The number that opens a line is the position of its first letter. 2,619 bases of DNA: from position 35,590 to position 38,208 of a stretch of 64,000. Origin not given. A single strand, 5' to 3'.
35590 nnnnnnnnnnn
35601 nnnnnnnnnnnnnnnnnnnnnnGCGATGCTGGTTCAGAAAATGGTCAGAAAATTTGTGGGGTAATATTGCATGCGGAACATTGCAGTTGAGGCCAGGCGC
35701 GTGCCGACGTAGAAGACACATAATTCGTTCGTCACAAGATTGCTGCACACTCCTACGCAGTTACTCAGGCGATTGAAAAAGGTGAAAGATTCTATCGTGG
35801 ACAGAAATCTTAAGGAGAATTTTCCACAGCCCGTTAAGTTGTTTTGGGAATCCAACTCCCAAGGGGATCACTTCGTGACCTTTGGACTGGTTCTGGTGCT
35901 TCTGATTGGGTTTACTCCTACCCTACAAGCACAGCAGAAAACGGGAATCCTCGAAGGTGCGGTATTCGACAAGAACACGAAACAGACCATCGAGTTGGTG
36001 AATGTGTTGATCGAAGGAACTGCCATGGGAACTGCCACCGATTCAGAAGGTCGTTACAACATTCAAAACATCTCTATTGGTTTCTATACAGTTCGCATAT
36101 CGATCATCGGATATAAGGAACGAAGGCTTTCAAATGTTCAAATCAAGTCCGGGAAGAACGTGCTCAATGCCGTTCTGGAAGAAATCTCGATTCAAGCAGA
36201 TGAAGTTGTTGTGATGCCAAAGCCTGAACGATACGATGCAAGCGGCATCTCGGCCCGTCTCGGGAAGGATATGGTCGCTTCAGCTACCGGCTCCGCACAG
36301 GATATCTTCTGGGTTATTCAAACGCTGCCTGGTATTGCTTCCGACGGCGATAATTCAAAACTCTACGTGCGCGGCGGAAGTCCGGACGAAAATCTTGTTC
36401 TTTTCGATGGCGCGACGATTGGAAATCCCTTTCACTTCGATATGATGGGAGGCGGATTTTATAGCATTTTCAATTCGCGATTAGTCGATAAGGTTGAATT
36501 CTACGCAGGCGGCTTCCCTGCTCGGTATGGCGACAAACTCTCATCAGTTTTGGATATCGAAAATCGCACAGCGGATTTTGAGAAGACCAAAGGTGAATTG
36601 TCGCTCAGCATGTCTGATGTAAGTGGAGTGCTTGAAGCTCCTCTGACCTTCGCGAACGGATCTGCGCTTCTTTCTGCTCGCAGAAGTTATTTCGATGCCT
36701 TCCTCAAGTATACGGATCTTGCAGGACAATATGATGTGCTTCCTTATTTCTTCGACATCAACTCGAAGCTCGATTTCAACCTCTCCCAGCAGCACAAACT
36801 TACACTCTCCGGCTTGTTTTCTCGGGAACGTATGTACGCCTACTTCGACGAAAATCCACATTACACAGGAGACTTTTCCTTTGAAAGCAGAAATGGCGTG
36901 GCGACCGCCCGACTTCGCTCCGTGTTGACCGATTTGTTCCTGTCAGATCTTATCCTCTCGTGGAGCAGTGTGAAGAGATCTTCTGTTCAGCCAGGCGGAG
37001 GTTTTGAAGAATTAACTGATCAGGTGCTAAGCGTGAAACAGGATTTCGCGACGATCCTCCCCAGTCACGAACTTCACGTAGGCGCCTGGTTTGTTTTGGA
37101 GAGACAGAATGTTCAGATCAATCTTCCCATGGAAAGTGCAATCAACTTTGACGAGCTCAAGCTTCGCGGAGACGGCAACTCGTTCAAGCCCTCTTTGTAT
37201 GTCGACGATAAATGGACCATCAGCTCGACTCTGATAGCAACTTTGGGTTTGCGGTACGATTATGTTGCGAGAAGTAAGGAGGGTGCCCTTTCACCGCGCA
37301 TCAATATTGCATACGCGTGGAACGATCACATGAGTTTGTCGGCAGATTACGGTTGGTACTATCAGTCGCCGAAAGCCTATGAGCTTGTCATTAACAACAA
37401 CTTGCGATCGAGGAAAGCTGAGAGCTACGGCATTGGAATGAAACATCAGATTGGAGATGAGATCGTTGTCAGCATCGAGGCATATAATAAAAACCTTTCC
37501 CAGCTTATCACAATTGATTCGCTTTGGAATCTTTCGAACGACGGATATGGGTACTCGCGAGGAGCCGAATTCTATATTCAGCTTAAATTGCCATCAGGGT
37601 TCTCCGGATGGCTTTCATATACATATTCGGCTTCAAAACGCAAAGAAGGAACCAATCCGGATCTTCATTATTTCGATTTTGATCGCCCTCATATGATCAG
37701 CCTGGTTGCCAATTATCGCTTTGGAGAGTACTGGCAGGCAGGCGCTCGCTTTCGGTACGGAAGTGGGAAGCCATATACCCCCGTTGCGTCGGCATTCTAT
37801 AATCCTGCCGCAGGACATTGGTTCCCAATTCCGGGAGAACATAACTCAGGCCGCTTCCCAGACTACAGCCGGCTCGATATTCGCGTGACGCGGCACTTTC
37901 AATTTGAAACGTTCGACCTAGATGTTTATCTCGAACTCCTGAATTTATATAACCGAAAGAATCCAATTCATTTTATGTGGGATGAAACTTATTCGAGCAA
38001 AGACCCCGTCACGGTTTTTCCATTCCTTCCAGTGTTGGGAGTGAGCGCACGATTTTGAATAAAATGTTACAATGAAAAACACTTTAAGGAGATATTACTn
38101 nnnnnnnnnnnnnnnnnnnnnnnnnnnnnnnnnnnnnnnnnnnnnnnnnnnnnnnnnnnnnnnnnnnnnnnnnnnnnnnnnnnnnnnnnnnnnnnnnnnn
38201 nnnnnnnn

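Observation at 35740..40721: TonB-dependent receptor + zinc-ribbon/TM/DUF2318-like protein + MacB-type ABC transporter: candidate envelope-spanning metal module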

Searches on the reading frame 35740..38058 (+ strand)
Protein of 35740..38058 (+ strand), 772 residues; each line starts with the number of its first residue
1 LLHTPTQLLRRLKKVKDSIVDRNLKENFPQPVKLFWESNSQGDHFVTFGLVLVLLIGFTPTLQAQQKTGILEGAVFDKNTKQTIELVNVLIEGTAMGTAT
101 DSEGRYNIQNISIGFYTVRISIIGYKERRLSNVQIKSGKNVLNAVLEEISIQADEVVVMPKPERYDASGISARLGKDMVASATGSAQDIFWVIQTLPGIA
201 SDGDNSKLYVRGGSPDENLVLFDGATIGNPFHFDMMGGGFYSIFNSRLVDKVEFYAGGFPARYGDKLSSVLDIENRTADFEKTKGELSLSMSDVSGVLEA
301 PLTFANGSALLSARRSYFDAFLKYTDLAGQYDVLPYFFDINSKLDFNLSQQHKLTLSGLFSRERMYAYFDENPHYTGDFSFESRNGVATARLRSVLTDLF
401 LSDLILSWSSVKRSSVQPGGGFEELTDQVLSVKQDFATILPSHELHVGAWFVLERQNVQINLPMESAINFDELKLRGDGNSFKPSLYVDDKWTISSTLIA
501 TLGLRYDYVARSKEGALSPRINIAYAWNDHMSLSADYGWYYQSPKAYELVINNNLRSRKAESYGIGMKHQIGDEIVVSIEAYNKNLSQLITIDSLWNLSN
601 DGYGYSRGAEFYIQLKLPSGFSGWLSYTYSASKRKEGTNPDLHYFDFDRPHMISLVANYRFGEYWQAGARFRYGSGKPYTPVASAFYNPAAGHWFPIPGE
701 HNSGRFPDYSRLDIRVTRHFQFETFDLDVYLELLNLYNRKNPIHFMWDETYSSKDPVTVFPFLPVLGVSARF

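Call 8: search_protein_families(library=pfam, proteins=[window:35740-38058:+], max_evalue=0.01)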
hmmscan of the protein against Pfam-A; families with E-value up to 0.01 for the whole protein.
window:35740-38058:+ (772 aa): 5 families
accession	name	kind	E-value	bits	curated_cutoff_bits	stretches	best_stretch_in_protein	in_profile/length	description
PF00593.30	TonB_dep_Rec_b-barrel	-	8.5e-27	95.5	27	1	338-736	55-436/436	TonB dependent receptor-like, beta-barrel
PF13715.12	CarbopepD_reg_2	-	4.5e-18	65.5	32.2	1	72-158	2-88/88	CarboxypepD_reg-like domain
PF13620.12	CarboxypepD_reg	-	7.7e-12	45.8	32.3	1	71-143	2-78/82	Carboxypeptidase regulatory-like domain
PF25183.1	OMP_b-brl_4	-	1.6e-10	40.5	30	1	480-511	364-395/838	Outer membrane beta barrel domain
PF07715.20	Plug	-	1.4e-07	32.4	23.9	1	186-265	22-101/107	TonB-dependent Receptor Plug Domain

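Call 21: search_protein_families(library=ncbifam, proteins=[window:35740-38058:+], max_evalue=0.01)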
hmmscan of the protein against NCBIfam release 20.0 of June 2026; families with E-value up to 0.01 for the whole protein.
window:35740-38058:+ (772 aa): 13 families
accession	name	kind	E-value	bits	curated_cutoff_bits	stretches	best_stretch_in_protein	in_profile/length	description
TIGR01783.1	TonB-siderophor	subfamily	6.2e-11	41.6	223.5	1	486-720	365-602/649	TonB-dependent siderophore receptor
TIGR04056.1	OMP_RagA_SusC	subfamily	1.4e-10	40.2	368.25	1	72-159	4-84/981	SusC/RagA family TonB-linked outer membrane protein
NF052345.1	S_layer_anammox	exception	9e-09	33.3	1400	1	59-161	1303-1406/1596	Kustd1514 family S-layer glycoprotein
TIGR01786.1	TonB-hemlactrns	subfamily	1.2e-08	33.8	323.75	1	483-740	392-685/719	TonB-dependent hemoglobin/transferrin/lactoferrin family receptor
NF010048.1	PRK13524.1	subfamily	1.2e-07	30.6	493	1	479-555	430-505/744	FepA family TonB-dependent siderophore receptor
TIGR01779.1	TonB-B12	equivalog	3.8e-07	29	599.7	1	521-633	391-507/614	TonB-dependent vitamin B12 receptor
TIGR01785.1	TonB-hemin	subfamily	0.00012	20.7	316.85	1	478-682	360-608/677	TonB-dependent heme/hemoglobin receptor family protein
NF010010.0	PRK13483.1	equivalog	0.00012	20.2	927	0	485-564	373-451/660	ligand-gated channel protein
NF007926.1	PRK10641.1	equivalog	0.00017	20.3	836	0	188-273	63-151/617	TonB-dependent vitamin B12 receptor BtuB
NF010051.0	PRK13528.1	subfamily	0.00045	18.6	583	1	484-553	425-493/727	FepA family TonB-dependent siderophore receptor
NF010012.0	PRK13486.1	equivalog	0.00077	17.9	924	1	480-672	378-593/696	TonB-dependent receptor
TIGR01782.1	TonB-Xanth-Caul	subfamily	0.0026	16.1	310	0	552-635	639-750/868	TonB-dependent receptor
NF049945.1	TonB_dep_FCYXU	equivalog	0.0074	14.9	825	0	485-510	384-409/697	TonB-dependent receptor, FCYXU motif-type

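Call 33: search_solved_structures(query=window:35740-38058:+, max_evalue=0.001)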
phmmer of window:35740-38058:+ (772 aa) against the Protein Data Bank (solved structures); distinct sequences matched with E-value up to 0.001: 8.
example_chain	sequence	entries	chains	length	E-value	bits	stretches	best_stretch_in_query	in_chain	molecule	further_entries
9gbc_A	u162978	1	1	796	7e-07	31.2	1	51-274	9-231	TonB-linked outer membrane receptor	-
6i2j_A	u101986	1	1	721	1.4e-06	30.2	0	154-289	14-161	Ferric enterobactin receptor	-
5out_A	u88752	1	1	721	5.9e-06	28.1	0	154-289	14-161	Ferric enterobactin receptor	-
5m9b_A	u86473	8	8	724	6.1e-06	28.1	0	154-289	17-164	Ferric enterobactin receptor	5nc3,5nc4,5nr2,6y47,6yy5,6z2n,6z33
6q5e_A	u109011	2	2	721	6.1e-06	28.1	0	154-289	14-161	Ferric enterobactin receptor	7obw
5mzs_A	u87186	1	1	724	9.3e-06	27.5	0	154-289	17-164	Ferric enterobactin receptor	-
4wi0_B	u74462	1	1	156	0.00015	23.5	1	88-143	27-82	Cellulosomal scaffoldin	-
4u3s_B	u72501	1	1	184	0.00021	23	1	88-143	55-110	Cellulosomal scaffoldin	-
